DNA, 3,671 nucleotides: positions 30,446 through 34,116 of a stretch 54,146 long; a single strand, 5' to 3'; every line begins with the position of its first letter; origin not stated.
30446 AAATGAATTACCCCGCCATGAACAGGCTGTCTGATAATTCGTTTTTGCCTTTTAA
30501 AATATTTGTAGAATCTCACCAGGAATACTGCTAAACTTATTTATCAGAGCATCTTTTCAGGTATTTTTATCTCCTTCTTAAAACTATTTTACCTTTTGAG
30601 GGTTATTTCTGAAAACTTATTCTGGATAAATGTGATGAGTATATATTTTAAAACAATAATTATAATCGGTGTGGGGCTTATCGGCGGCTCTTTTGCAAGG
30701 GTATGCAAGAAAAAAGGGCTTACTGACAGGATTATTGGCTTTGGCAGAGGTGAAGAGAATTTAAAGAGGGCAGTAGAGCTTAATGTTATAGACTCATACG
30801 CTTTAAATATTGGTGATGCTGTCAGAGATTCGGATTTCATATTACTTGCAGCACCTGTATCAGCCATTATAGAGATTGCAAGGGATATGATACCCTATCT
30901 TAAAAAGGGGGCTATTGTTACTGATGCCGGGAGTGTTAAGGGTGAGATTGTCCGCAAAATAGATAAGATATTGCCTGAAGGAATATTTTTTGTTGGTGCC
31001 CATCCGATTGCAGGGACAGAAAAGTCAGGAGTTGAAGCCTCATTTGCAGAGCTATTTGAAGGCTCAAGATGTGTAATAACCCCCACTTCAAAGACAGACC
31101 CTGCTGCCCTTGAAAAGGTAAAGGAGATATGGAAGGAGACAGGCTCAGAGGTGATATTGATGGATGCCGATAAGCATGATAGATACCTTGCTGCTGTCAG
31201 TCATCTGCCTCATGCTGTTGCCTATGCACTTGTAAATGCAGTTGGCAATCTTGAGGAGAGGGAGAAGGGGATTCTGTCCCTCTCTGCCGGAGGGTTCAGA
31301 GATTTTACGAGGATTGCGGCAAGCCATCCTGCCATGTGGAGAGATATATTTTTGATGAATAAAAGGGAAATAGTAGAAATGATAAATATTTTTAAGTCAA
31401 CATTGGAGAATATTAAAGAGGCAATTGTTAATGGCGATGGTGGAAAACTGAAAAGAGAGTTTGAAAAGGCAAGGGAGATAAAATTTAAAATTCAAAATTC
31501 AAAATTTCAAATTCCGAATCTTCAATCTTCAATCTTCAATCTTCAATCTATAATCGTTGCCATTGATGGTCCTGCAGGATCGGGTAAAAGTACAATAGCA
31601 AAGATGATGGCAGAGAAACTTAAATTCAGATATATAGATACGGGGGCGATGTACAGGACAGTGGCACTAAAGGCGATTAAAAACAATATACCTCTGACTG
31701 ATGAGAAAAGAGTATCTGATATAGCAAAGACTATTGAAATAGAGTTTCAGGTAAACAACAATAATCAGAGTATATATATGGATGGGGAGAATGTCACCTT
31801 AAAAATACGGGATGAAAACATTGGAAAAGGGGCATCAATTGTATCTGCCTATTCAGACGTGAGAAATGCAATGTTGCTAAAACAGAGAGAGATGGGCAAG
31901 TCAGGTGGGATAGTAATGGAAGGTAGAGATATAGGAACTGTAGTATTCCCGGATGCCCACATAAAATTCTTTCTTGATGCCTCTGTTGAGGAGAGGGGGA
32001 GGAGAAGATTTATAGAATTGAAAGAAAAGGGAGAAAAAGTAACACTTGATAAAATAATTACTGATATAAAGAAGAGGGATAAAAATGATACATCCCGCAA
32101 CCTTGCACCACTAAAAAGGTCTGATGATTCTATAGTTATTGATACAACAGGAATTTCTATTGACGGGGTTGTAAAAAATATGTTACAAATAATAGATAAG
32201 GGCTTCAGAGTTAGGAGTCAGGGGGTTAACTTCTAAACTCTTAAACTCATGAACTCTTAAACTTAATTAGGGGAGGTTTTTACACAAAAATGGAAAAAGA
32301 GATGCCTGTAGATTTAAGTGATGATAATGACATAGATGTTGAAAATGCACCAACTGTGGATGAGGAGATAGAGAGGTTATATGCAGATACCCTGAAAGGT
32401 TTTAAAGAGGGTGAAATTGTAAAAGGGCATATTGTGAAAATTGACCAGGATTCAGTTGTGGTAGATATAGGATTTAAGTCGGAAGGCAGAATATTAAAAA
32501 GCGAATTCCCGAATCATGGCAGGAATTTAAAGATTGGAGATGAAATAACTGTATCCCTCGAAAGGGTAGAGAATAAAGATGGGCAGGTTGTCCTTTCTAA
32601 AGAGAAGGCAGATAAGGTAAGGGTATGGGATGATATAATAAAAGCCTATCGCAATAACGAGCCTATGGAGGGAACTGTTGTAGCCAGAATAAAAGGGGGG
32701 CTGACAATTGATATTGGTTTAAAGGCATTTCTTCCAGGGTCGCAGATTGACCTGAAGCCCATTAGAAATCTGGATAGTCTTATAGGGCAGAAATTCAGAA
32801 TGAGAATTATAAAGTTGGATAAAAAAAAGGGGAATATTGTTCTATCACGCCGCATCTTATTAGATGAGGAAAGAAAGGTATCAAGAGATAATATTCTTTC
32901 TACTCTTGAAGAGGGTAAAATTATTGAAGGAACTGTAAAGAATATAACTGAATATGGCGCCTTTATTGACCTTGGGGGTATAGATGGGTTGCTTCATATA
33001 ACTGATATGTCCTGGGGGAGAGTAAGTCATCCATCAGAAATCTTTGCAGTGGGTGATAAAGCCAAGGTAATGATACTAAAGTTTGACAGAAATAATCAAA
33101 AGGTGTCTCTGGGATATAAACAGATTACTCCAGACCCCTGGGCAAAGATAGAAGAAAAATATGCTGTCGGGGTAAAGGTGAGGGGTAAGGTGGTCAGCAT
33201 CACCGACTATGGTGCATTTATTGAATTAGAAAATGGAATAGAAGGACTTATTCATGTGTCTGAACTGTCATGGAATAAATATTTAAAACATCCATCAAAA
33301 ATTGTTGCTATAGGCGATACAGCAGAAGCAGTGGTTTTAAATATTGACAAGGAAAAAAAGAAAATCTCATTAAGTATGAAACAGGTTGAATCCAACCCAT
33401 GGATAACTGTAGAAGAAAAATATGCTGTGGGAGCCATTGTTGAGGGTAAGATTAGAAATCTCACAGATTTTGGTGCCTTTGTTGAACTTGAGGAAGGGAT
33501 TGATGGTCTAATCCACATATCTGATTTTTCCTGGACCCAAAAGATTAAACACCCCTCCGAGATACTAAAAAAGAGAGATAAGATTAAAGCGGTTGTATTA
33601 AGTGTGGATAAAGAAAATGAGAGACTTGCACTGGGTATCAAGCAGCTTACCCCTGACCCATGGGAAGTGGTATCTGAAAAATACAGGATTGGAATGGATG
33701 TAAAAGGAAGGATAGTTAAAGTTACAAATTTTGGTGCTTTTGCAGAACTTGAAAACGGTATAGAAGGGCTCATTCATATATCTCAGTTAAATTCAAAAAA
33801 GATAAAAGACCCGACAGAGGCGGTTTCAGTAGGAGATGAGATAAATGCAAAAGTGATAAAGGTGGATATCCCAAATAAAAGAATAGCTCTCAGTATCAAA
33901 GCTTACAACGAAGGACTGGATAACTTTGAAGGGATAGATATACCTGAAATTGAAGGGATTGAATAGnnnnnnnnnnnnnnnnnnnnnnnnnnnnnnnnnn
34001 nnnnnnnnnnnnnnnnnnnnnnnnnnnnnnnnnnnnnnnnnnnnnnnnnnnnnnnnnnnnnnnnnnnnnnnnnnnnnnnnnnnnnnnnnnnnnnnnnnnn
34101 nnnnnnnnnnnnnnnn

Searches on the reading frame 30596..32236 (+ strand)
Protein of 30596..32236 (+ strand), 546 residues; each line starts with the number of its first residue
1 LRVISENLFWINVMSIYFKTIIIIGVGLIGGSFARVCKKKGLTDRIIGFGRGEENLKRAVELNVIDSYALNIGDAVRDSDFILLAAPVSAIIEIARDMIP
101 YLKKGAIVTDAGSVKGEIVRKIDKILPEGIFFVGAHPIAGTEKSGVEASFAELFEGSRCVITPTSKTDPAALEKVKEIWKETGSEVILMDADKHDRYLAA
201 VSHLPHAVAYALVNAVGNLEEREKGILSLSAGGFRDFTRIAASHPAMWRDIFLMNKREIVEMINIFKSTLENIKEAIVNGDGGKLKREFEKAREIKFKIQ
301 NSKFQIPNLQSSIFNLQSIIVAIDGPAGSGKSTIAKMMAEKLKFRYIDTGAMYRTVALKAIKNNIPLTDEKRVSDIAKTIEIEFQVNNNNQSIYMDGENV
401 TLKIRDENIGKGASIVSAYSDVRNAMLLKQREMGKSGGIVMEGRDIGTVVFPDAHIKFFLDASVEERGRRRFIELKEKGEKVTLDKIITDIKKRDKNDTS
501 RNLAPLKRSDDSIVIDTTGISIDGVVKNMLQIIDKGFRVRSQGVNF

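Call 15: search_protein_families(library=pfam, proteins=[window:30596-32236:+], max_evalue=0.001)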
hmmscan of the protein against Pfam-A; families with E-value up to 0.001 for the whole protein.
window:30596-32236:+ (546 aa): 11 families
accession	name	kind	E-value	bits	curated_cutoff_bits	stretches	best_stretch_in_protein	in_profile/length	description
PF02224.24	Cytidylate_kin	-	6.3e-75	251.9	26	1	321-534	1-210/211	Cytidylate kinase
PF02153.23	PDH_N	-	3.6e-43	147.2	26.5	1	33-187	1-153/154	Prephenate dehydrogenase, nucleotide-binding domain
PF20463.3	PDH_C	-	2e-29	102.3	22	1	191-289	2-100/102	Prephenate dehydrogenase, dimerization domain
PF13189.12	Cytidylate_kin2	-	3.5e-09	37.5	28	1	320-497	1-149/176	Cytidylate kinase-like family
PF03807.23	F420_oxidored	-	8e-08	33.2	21.6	1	21-111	2-91/94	NADP oxidoreductase coenzyme F420-dependent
PF03446.21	NAD_binding_2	-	3.1e-07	31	21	1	21-148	2-129/161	NAD binding domain of 6-phosphogluconate dehydrogenase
PF13207.12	AAA_17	-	7.7e-06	26.7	27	1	325-397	2-78/136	AAA domain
PF01202.28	SKI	-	5.3e-05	23.8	22.1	1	328-363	2-37/159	Shikimate kinase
PF02826.25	2-Hacid_dh_C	-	0.00011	22.1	25.1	1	14-108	32-123/178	D-isomer specific 2-hydroxyacid dehydrogenase, NAD binding domain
PF13238.12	AAA_18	-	0.00014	22.8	29.4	1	321-470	1-107/128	AAA domain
PF07991.19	KARI_N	-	0.00097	19.2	20.6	0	19-109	5-92/165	Acetohydroxy acid isomeroreductase, NADPH-binding domain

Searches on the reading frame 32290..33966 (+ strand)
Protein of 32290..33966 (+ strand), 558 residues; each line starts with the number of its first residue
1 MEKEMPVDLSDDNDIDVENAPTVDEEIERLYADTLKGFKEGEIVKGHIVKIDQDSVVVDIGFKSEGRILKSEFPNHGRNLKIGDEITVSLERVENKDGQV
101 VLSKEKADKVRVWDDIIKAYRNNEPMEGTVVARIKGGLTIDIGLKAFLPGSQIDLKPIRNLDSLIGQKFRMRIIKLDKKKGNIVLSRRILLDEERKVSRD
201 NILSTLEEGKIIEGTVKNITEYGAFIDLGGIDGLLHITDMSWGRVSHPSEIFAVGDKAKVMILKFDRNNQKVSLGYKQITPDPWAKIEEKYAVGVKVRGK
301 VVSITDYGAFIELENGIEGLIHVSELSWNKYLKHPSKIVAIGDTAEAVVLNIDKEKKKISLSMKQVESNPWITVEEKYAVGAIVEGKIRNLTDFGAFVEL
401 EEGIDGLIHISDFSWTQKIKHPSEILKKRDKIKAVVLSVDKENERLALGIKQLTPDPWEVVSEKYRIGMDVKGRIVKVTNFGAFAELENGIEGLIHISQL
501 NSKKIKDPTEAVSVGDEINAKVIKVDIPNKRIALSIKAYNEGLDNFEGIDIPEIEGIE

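Call 15: search_protein_families(library=pfam, proteins=[window:32290-33966:+], max_evalue=0.001)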
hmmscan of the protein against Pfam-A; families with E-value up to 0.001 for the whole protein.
window:32290-33966:+ (558 aa): 5 families
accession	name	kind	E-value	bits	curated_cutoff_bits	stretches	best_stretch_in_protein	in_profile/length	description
PF00575.29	S1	-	8.2e-102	334.1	22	6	291-364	2-74/74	S1 RNA binding domain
PF23459.1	S1_RRP5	-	1e-33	116.2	27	3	294-362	4-71/72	RRP5 S1 domain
PF21710.3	Spt6_S1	-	4.4e-23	81.8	27.5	2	294-365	17-88/91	Spt6, S1/OB domain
PF13509.12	S1_2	-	1.2e-08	35.3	21.8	0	209-240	2-34/61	S1 domain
PF17092.11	PCB_OB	-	0.00018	22.6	27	0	331-365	21-55/111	Penicillin-binding protein OB-like domain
